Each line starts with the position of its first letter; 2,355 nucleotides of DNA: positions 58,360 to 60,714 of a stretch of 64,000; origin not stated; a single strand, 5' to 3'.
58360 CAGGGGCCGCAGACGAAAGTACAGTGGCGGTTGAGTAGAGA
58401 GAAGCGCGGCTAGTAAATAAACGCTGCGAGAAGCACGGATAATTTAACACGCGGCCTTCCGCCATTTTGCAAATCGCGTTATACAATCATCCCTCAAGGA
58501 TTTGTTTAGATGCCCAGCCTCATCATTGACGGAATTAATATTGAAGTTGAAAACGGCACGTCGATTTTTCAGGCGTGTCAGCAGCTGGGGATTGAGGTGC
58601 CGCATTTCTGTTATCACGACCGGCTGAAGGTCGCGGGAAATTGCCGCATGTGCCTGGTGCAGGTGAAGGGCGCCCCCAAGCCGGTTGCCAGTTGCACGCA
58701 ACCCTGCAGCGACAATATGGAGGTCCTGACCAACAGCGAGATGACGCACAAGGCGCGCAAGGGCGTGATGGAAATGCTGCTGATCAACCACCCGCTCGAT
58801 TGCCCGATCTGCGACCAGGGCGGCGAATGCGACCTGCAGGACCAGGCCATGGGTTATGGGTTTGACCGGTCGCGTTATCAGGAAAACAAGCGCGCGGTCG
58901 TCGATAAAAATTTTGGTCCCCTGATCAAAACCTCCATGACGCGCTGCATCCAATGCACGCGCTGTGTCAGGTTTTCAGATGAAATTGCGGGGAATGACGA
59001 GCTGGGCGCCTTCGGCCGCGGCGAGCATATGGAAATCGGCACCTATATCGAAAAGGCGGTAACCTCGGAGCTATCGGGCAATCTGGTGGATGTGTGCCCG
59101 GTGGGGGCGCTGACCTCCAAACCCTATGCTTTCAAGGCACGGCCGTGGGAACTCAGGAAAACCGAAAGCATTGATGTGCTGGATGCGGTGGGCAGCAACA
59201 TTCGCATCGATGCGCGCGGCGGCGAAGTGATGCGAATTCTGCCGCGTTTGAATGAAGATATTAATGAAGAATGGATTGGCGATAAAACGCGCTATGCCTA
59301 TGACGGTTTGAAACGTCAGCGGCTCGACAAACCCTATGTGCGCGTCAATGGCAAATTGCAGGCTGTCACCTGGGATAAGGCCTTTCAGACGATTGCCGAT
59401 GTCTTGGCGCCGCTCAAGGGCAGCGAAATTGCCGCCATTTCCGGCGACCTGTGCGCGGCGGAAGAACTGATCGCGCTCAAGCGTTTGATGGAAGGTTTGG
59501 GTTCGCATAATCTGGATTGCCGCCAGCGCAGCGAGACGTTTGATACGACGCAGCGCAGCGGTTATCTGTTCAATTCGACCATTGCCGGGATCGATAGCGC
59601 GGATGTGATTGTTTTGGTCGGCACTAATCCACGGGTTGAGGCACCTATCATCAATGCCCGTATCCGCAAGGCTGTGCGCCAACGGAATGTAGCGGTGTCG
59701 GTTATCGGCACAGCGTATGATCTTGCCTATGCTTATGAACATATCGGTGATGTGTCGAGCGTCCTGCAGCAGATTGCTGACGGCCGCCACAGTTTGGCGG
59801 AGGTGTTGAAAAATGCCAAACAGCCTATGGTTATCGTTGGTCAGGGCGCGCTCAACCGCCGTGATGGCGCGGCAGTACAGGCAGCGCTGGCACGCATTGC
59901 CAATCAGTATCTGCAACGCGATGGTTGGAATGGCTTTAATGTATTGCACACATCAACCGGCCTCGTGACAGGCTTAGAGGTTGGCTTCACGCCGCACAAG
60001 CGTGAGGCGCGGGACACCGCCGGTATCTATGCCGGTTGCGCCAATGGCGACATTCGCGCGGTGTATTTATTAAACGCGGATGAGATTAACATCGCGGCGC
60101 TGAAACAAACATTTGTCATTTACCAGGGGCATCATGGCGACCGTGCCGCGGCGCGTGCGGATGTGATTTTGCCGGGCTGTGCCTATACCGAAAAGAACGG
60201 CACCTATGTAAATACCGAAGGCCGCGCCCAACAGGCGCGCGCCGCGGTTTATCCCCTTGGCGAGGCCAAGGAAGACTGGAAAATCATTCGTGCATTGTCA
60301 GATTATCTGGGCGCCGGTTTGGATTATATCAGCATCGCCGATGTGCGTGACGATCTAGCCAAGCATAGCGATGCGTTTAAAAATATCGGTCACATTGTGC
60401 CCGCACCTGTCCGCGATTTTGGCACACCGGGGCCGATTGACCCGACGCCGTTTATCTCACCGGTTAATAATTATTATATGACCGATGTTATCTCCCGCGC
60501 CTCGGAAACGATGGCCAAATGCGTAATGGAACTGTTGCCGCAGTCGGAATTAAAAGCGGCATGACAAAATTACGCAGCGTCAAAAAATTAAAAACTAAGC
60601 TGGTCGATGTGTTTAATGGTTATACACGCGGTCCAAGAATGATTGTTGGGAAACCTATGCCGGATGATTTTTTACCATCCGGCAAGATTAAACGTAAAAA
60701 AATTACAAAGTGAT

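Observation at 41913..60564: The nuoA-G cluster is mosaic, with unrelated genes inserted at almost every junction and no nuoH-N downstream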

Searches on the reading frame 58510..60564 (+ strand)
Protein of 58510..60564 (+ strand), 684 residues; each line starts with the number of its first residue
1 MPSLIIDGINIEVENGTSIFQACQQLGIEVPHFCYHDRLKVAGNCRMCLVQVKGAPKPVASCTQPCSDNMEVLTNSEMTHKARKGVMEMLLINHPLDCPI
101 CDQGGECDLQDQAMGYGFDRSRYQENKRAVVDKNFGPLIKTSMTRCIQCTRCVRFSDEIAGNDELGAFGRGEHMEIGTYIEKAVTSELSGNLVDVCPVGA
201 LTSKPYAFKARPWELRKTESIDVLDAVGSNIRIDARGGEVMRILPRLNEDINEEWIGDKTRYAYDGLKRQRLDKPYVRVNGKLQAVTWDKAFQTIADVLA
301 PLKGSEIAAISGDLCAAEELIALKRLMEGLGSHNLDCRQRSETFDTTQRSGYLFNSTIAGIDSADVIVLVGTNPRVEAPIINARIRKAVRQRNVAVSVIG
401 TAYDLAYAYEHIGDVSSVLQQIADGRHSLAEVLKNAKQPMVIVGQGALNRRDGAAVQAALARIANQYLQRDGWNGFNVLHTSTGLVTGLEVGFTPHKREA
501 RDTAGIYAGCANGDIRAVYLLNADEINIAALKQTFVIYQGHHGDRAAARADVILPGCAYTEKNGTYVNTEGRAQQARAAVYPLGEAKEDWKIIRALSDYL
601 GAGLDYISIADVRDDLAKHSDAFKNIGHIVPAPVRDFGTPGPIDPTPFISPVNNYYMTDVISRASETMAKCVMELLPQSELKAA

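Call 4: search_protein_families(library=pfam, proteins=[window:58510-60564:+])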
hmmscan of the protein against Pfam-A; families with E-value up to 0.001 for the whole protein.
window:58510-60564:+ (684 aa): 8 families
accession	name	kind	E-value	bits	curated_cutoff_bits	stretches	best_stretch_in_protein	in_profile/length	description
PF00384.28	Molybdopterin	-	3.7e-101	339.1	24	1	271-598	1-352/353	Molybdopterin oxidoreductase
PF22117.2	Fer4_Nqo3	-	4.9e-35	120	27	1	136-202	1-67/67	NADH-quinone oxidoreductase subunit 3, ferredoxin-like domain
PF22151.2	Fer4_NDSU1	-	1.6e-31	108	23.8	1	215-265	1-51/51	NADH-ubiquinone oxidoreductase NDSU1/NuoG-like, 4Fe-4S domain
PF10588.14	NADH-G_4Fe-4S_3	-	8.9e-19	67.2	27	1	83-122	1-40/40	NADH-ubiquinone oxidoreductase-G iron-sulfur binding region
PF13510.11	Fer2_4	-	2.8e-18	66.2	22.8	1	4-76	6-81/82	2Fe-2S iron-sulfur cluster binding domain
PF09326.16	NADH_dhqG_C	-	6e-15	56.1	25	1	637-671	17-51/51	NADH-ubiquinone oxidoreductase subunit G, C-terminal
PF00111.32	Fer2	-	1.1e-06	28.9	21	1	8-54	5-50/77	2Fe-2S iron-sulfur cluster binding domain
PF00205.28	TPP_enzyme_M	-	0.00074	19.7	30.4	0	429-459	4-34/137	Thiamine pyrophosphate enzyme, central domain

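Call 8: find_encoding_contigs(protein=window:58510-60564:+, flank=10000, max_places=6)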
Protein window:58510-60564:+ (684 aa): no gene with exactly this product is on record in the collection.

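Call 9: find_related_loci(query=window:58510-60564:+, collection=genome_contigs, flank=10000)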
Query window:58510-60564:+ (684 aa) in genome_contigs; peptide patterns used: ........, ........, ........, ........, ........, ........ (x = any residue, [..] = any of these).
600 stretches matched a pattern (row limit reached: there are more); 587 encode a relative of the query (tblastn E <= 1e-3); the best 80 are kept; 80 distinct loci.
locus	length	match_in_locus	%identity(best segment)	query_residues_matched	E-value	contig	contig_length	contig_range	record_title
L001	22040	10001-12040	65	1-680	0e+0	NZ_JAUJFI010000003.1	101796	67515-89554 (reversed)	Azospirillum isscasi strain C340-1 c340-01_scaffold3, whole genome shotgun sequence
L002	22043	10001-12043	65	1-680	0e+0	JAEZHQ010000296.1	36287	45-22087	MAG: Proteobacteria bacterium isolate OH_CDB_146 k127_239236, whole genome shotgun sequence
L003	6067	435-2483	63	1-683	0e+0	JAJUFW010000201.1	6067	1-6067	MAG: Alphaproteobacteria bacterium isolate bin21 k141_239722_length_6067_cov_12.0000, whole genome shotgun sequence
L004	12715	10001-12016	65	1-672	0e+0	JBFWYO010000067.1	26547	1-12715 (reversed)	MAG: Alphaproteobacteria bacterium isolate CA_2019_TPBS_166 NODE_8926_length_26547_cov_4.833232_TPBS, whole genome shotg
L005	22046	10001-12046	62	1-682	0e+0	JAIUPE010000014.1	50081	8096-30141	MAG: Proteobacteria bacterium isolate RHODO3 3300009517-bin.46~Ga0102832_1000589, whole genome shotgun sequence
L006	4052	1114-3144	60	1-684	0e+0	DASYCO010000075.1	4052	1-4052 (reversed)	MAG TPA_asm: Alphaproteobacteria bacterium isolate SMAG_U4935 k141_3591334, whole genome shotgun sequence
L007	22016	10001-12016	63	1-672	0e+0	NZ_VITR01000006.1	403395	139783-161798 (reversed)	Nitrospirillum amazonense strain BR 11622 Ga0314210_106, whole genome shotgun sequence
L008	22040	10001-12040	64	1-680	0e+0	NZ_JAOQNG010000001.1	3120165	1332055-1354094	Azospirillum canadense strain DS2 Ga0486050_01, whole genome shotgun sequence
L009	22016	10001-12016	63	1-672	0e+0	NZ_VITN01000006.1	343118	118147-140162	Nitrospirillum amazonense strain BR 11880 Ga0314209_106, whole genome shotgun sequence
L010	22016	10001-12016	63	1-672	0e+0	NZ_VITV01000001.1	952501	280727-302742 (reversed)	Nitrospirillum amazonense strain BR 12005 Ga0314207_101, whole genome shotgun sequence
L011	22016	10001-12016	61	1-672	0e+0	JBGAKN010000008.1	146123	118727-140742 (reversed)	MAG: Tagaea sp. isolate MAG_MBR_H10.16 MBRH10-16_opera_contig_480, whole genome shotgun sequence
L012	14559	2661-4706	61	1-682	0e+0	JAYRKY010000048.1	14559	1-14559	MAG: Rhodospirillaceae bacterium isolate XM2_XAASGE1bin.27 NODE_1798_length_14559_cov_2.203645, whole genome shotgun seq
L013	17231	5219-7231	61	1-671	0e+0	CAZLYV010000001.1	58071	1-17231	MAG TPA_asm: uncultured Acetobacteraceae bacterium isolate SRP119689_co1_327 genome assembly, contig: NODE_583_length_58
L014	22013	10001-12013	61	1-675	0e+0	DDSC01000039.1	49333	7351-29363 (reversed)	MAG TPA_asm: Micavibrio sp. UBA2400 UBA2400_contig_34781, whole genome shotgun sequence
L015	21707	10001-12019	61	1-671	0e+0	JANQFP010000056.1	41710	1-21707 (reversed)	MAG: Rhodospirillales bacterium isolate PL23a_bin.98 k99_2164649, whole genome shotgun sequence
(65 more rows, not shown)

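Call 14: find_homologous_proteins(query=window:58510-60564:+, max_evalue=1e-100)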
Query window:58510-60564:+ (684 aa): 8000 proteins with E <= 1e-100 among 8000 candidates; the best 120 are listed.
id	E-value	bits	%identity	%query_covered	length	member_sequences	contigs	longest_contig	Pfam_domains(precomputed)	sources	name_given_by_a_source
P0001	0.0e+0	1571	100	100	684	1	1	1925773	PF13510.12,PF22151.3,PF10588.15,PF00384.28,PF00111.33,PF09326.17,PF22117.3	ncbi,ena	-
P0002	0.0e+0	1102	70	100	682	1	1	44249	PF13510.12,PF22151.3,PF10588.15,PF00384.28,PF00111.33,PF09326.17,PF22117.3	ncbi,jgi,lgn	-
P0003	0.0e+0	1101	69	100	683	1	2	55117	PF13510.12,PF22151.3,PF10588.15,PF00384.28,PF00111.33,PF09326.17,PF22117.3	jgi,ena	-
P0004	0.0e+0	1100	70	99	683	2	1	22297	PF13510.12,PF22151.3,PF10588.15,PF00384.28,PF00111.33,PF09326.17,PF22117.3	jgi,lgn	-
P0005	0.0e+0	1094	69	100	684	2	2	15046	PF13510.12,PF22151.3,PF10588.15,PF00384.28,PF00111.33,PF09326.17,PF22117.3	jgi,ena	-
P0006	0.0e+0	1090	68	100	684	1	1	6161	PF13510.12,PF22151.3,PF10588.15,PF00384.28,PF00111.33,PF09326.17,PF22117.3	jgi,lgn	-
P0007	0.0e+0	1048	68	100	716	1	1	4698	PF13510.12,PF22151.3,PF10588.15,PF00384.28,PF00111.33,PF09326.17,PF22117.3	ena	-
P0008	0.0e+0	1026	66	100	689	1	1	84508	PF13510.12,PF22151.3,PF10588.15,PF00384.28,PF00111.33,PF09326.17,PF22117.3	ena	-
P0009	0.0e+0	1024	65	100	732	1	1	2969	PF13510.12,PF22151.3,PF10588.15,PF00384.28,PF00111.33,PF09326.17,PF22117.3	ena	-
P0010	0.0e+0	1018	66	98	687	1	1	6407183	PF13510.12,PF22151.3,PF10588.15,PF00384.28,PF00111.33,PF09326.17,PF22117.3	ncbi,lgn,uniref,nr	ncbi:NADH-quinone oxidoreductase subunit NuoG [Skermanella mucosa]|uniref:NADH-quinone oxidoreductas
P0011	0.0e+0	1016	66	98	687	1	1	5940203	PF13510.12,PF22151.3,PF10588.15,PF00384.28,PF00111.33,PF09326.17,PF22117.3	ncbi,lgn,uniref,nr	ncbi:NADH-quinone oxidoreductase subunit G [Skermanella sp. TT6]|uniref:NADH-quinone oxidoreductase 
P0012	0.0e+0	1016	65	99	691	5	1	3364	PF13510.12,PF22151.3,PF10588.15,PF00384.28,PF00111.33,PF09326.17,PF22117.3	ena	-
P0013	0.0e+0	1015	66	98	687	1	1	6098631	PF13510.12,PF22151.3,PF10588.15,PF00384.28,PF00111.33,PF09326.17,PF22117.3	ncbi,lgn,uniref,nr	ncbi:NADH-quinone oxidoreductase subunit NuoG [Skermanella rosea]|uniref:NADH-quinone oxidoreductase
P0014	0.0e+0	1014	66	98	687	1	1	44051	PF13510.12,PF22151.3,PF10588.15,PF00384.28,PF00111.33,PF09326.17,PF22117.3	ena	-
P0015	0.0e+0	1013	66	98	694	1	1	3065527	PF13510.12,PF22151.3,PF10588.15,PF00384.28,PF00111.33,PF09326.17,PF22117.3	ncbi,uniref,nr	ncbi:NADH-quinone oxidoreductase subunit NuoG [Azospirillum argentinense]|uniref:NADH-quinone oxidor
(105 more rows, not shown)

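Call 15: find_encoding_contigs(protein=P0001, flank=10000, max_places=3)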
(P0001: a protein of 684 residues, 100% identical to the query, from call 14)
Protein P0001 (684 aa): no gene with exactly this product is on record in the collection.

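Call 16: find_encoding_contigs(protein=P0002, flank=10000, max_places=3)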
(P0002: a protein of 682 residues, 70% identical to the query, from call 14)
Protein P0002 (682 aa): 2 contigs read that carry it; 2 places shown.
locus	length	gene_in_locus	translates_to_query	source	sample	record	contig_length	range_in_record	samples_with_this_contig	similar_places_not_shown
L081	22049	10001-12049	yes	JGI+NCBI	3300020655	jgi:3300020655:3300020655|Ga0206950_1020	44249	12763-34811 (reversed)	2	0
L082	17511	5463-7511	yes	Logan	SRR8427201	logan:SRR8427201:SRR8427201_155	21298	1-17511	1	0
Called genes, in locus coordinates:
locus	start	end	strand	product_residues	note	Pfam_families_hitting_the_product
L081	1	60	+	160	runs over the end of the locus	PF03449:GreA_GreB_N, PF01272:GreA_GreB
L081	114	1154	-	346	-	-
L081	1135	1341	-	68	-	-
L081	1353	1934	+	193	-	PF13189:Cytidylate_kin2 (faint), PF13238:AAA_18, PF01202:SKI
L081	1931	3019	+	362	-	PF00465:Fe-ADH (weak), PF13685:Fe-ADH_2, PF01761:DHQ_synthase, PF24621:DHQS_C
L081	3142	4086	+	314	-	PF00389:2-Hacid_dh, PF02826:2-Hacid_dh_C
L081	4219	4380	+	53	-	-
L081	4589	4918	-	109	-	PF00111:Fer2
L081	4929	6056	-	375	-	PF00155:Aminotran_1_2, PF00266:Aminotran_5, PF01041:DegT_DnrJ_EryC1 (weak)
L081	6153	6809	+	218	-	PF02129:Peptidase_S15, PF12146:Hydrolase_4, PF00561:Abhydrolase_1, PF12697:Abhydrolase_6 (faint), PF00326:Peptidase_S9 (faint), PF01738:DLH (weak)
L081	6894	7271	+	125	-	-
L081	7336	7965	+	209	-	PF01257:2Fe-2S_thioredx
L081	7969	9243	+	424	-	PF01512:Complex1_51K, PF10531:SLBB, PF22461:SLBB_2, PF10589:NADH_4Fe-4S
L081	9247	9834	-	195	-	-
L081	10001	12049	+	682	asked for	PF00111:Fer2 (weak), PF13510:Fer2_4, PF10588:NADH-G_4Fe-4S_3, PF22117:Fer4_Nqo3, PF22151:Fer4_NDSU1, PF00384:Molybdopterin, PF09326:NADH_dhqG_C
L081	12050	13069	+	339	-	PF00146:NADHdh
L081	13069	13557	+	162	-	PF13183:Fer4_8 (faint), PF13534:Fer4_17 (faint), PF14697:Fer4_21 (faint), PF00037:Fer4 (weak), PF13237:Fer4_10 (weak), PF12838:Fer4_7, PF13187:Fer4_9, PF00037:Fer4, +4 more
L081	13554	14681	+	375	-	PF13433:Peripla_BP_5, PF13458:Peripla_BP_6, PF01094:ANF_receptor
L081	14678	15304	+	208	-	PF00499:Oxidored_q3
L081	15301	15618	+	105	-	PF00420:Oxidored_q2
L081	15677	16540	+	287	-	-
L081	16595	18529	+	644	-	PF00662:Proton_antipo_N, PF06455:NADH5_C (faint), PF00361:Proton_antipo_M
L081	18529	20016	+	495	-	PF00361:Proton_antipo_M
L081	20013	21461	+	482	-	PF00361:Proton_antipo_M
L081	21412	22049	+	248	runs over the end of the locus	PF03099:BPL_LplA_LipB, PF02237:BPL_C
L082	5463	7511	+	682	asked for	PF00111:Fer2 (weak), PF13510:Fer2_4, PF10588:NADH-G_4Fe-4S_3, PF22117:Fer4_Nqo3, PF22151:Fer4_NDSU1, PF00384:Molybdopterin, PF09326:NADH_dhqG_C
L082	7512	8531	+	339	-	PF00146:NADHdh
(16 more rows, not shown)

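Call 17: find_encoding_contigs(protein=P0003, flank=10000, max_places=3)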
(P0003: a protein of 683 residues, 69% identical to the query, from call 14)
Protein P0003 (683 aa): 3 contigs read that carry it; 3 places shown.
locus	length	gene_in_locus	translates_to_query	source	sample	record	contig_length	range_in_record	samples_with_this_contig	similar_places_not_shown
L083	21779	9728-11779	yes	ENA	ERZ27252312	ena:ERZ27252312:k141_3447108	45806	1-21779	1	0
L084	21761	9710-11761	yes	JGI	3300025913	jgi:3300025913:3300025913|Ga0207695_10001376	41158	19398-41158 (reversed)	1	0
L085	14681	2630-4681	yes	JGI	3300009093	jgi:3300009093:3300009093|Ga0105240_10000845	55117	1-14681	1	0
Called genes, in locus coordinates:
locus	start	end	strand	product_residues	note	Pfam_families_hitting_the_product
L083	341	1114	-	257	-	PF01479:S4, PF00849:PseudoU_synth_2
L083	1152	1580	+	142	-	PF00383:dCMP_cyt_deam_1, PF14437:MafB19-deam, PF14439:Bd3614-deam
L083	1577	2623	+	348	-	PF13439:Glyco_transf_4, PF13579:Glyco_trans_4_4 (weak), PF20706:GT4-conflict, PF00534:Glycos_transf_1, PF13692:Glyco_trans_1_4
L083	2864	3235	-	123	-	PF00216:Bac_DNA_binding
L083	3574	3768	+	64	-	-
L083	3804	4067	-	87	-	-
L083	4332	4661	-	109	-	PF00111:Fer2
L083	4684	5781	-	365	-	PF00266:Aminotran_5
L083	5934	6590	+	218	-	PF02129:Peptidase_S15, PF12146:Hydrolase_4, PF00561:Abhydrolase_1 (weak), PF12697:Abhydrolase_6 (faint), PF00326:Peptidase_S9 (faint)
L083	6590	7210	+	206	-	PF01810:LysE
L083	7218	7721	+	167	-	PF06414:Zeta_toxin (weak), PF13238:AAA_18 (weak), PF13671:AAA_33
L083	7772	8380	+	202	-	PF01257:2Fe-2S_thioredx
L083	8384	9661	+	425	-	PF01512:Complex1_51K, PF10531:SLBB, PF22461:SLBB_2, PF10589:NADH_4Fe-4S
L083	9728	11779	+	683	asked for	PF00111:Fer2 (weak), PF13510:Fer2_4, PF10588:NADH-G_4Fe-4S_3, PF22117:Fer4_Nqo3, PF22151:Fer4_NDSU1, PF00384:Molybdopterin, PF09326:NADH_dhqG_C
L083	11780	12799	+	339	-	PF00146:NADHdh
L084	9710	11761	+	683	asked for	PF00111:Fer2 (weak), PF13510:Fer2_4, PF10588:NADH-G_4Fe-4S_3, PF22117:Fer4_Nqo3, PF22151:Fer4_NDSU1, PF00384:Molybdopterin, PF09326:NADH_dhqG_C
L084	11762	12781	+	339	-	PF00146:NADHdh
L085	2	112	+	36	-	?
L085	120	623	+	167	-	PF06414:Zeta_toxin (weak), PF13238:AAA_18 (weak), PF13671:AAA_33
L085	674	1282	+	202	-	PF01257:2Fe-2S_thioredx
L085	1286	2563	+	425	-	PF01512:Complex1_51K, PF10531:SLBB, PF22461:SLBB_2, PF10589:NADH_4Fe-4S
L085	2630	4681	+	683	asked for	PF00111:Fer2 (weak), PF13510:Fer2_4, PF10588:NADH-G_4Fe-4S_3, PF22117:Fer4_Nqo3, PF22151:Fer4_NDSU1, PF00384:Molybdopterin, PF09326:NADH_dhqG_C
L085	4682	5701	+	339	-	PF00146:NADHdh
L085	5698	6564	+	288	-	PF00497:SBP_bac_3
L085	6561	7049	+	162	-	PF13534:Fer4_17 (faint), PF14697:Fer4_21 (faint), PF00037:Fer4 (weak), PF13183:Fer4_8 (weak), PF13237:Fer4_10 (weak), PF12838:Fer4_7, PF13187:Fer4_9, PF00037:Fer4, +4 more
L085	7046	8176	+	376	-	PF13433:Peripla_BP_5, PF13458:Peripla_BP_6, PF01094:ANF_receptor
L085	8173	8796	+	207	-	PF00499:Oxidored_q3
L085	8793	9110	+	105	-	PF00420:Oxidored_q2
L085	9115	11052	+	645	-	PF00662:Proton_antipo_N, PF06455:NADH5_C (faint), PF00361:Proton_antipo_M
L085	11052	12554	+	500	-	PF00361:Proton_antipo_M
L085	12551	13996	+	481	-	PF00361:Proton_antipo_M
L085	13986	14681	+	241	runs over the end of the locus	PF03099:BPL_LplA_LipB, PF02237:BPL_C (weak)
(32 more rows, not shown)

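Call 18: list_cluster_members(proteins=[P0001, P0002, P0003, P0008])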
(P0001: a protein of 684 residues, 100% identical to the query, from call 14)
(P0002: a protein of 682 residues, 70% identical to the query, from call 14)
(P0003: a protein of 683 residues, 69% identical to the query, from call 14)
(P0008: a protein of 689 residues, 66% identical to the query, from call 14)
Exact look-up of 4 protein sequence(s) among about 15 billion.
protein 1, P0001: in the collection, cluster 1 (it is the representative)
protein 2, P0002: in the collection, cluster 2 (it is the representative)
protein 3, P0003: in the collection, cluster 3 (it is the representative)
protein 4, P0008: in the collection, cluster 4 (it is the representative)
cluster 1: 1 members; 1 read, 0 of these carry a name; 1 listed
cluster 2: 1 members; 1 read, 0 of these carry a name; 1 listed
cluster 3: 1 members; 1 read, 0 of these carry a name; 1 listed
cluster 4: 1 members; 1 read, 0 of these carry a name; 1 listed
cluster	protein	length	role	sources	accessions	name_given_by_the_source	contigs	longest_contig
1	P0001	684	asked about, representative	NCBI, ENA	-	-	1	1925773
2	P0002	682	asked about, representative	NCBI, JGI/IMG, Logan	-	-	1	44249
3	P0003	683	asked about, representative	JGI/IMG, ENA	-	-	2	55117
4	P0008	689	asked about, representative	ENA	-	-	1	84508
